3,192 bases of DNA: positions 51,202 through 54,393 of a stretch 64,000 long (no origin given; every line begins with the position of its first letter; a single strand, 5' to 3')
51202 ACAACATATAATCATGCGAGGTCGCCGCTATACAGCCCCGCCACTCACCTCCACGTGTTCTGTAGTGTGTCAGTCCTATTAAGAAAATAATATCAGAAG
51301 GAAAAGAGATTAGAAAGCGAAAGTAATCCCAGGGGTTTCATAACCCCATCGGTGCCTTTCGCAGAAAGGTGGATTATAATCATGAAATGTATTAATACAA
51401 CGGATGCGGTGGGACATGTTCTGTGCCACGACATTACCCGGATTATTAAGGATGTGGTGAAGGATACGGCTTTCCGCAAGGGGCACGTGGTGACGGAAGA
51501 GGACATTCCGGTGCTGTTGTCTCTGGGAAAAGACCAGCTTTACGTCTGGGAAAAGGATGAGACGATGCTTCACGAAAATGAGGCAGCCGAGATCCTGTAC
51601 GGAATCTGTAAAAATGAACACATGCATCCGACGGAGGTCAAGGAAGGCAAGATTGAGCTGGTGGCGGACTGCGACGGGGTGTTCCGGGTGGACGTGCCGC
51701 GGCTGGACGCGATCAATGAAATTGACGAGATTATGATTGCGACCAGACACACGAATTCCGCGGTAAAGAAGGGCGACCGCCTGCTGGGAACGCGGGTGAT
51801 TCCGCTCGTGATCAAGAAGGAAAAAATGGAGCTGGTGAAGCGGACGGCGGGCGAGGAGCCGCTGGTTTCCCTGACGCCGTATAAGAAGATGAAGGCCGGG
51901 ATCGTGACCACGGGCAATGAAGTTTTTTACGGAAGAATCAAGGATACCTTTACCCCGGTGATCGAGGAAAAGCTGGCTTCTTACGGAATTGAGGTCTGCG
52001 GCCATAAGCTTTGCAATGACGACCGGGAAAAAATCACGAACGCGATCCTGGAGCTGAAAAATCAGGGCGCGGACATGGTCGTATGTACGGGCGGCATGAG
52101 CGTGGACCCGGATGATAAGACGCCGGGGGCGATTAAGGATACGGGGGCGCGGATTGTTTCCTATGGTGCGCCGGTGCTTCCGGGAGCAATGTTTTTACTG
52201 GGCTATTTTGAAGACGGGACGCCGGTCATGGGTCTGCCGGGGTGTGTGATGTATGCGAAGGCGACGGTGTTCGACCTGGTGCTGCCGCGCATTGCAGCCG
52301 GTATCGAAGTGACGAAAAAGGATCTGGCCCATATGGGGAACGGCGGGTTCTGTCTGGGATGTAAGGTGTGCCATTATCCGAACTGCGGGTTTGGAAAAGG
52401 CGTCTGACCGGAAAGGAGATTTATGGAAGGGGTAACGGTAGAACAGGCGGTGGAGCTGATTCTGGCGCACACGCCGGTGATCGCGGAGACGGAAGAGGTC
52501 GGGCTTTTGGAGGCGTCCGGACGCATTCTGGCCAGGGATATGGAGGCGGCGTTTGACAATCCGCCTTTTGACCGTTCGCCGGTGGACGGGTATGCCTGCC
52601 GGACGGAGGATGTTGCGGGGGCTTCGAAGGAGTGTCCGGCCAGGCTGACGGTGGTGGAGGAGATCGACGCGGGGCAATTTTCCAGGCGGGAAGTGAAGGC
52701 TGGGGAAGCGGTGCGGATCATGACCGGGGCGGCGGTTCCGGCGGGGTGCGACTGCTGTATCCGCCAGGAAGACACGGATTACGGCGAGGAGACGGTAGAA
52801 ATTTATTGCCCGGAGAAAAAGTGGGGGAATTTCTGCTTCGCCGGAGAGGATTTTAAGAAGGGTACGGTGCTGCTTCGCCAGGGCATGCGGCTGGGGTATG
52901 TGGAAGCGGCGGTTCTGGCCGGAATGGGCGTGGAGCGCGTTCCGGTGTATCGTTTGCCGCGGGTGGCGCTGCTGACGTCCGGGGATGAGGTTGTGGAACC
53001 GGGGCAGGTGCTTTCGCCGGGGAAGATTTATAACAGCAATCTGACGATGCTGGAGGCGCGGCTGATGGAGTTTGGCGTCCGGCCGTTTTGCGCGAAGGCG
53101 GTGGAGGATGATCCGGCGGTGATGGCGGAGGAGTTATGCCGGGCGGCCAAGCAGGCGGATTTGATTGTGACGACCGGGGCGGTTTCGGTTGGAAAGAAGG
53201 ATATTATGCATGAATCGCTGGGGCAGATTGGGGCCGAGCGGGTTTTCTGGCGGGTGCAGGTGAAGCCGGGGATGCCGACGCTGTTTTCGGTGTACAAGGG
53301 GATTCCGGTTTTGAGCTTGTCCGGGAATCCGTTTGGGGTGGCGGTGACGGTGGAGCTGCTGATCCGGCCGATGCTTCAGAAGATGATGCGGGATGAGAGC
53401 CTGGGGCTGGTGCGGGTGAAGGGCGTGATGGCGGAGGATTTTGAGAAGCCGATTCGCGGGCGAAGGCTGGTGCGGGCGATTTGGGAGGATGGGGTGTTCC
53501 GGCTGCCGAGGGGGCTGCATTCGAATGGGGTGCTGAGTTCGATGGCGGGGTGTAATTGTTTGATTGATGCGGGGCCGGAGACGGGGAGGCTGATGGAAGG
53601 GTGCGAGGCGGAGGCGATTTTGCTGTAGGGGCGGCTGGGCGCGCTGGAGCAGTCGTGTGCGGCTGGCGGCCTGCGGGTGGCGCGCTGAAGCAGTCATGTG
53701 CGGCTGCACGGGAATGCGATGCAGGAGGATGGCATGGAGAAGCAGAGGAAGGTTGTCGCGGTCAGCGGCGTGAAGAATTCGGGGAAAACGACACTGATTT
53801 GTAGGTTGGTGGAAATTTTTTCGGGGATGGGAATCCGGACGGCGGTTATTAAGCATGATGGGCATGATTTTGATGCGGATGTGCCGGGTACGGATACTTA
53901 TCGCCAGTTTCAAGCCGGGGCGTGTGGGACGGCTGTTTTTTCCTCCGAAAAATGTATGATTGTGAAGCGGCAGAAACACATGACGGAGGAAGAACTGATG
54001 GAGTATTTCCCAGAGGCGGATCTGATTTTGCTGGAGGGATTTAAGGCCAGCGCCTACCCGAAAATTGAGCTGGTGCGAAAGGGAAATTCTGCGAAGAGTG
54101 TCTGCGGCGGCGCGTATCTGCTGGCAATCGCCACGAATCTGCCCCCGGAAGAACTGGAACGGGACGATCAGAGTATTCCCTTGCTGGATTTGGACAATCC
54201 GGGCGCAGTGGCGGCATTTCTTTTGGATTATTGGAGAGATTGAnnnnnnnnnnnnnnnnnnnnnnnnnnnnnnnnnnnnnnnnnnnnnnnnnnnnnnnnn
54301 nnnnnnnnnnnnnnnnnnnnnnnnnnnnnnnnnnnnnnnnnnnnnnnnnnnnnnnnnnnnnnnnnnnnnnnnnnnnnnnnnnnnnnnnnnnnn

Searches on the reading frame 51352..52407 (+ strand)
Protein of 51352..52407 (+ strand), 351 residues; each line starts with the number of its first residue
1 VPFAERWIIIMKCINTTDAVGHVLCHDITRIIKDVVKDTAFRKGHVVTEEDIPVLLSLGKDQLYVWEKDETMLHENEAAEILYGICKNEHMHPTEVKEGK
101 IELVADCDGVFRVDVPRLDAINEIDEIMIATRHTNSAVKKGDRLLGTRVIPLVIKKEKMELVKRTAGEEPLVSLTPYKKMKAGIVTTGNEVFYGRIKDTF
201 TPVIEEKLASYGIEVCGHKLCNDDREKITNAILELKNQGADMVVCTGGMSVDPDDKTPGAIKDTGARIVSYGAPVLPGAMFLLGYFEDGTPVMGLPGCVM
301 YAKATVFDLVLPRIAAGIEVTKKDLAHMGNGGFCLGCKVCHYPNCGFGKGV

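Call 54: search_protein_families(library=pfam, proteins=[window:51352-52407:+], max_evalue=0.00001)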
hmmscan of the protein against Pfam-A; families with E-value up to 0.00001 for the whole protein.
window:51352-52407:+ (351 aa): 1 family
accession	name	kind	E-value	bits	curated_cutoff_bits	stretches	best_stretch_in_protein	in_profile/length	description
PF00994.29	MoCF_biosynth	-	1.8e-26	93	26.6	1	183-315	1-143/144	Probable molybdopterin binding domain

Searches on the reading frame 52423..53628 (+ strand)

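Call 54: search_protein_families(library=pfam, proteins=[window:52423-53628:+], max_evalue=0.00001)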
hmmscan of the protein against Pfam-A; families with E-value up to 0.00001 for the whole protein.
window:52423-53628:+ (401 aa): 2 families
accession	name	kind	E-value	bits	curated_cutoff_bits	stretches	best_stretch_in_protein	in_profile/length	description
PF03453.22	MoeA_N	-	2.2e-44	151.4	30.8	1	4-169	1-160/160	MoeA N-terminal region (domain I and II)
PF00994.29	MoCF_biosynth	-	5.5e-27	94.7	26.6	1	183-319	2-143/144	Probable molybdopterin binding domain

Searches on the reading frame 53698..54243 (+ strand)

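Call 54: search_protein_families(library=pfam, proteins=[window:53698-54243:+], max_evalue=0.00001)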
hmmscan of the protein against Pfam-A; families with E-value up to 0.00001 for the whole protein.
window:53698-54243:+ (181 aa): 1 family
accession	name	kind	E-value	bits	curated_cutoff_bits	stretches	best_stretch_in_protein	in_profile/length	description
PF03205.20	MobB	-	8.4e-36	123.2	26.6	1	19-146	1-132/133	Molybdopterin guanine dinucleotide synthesis protein B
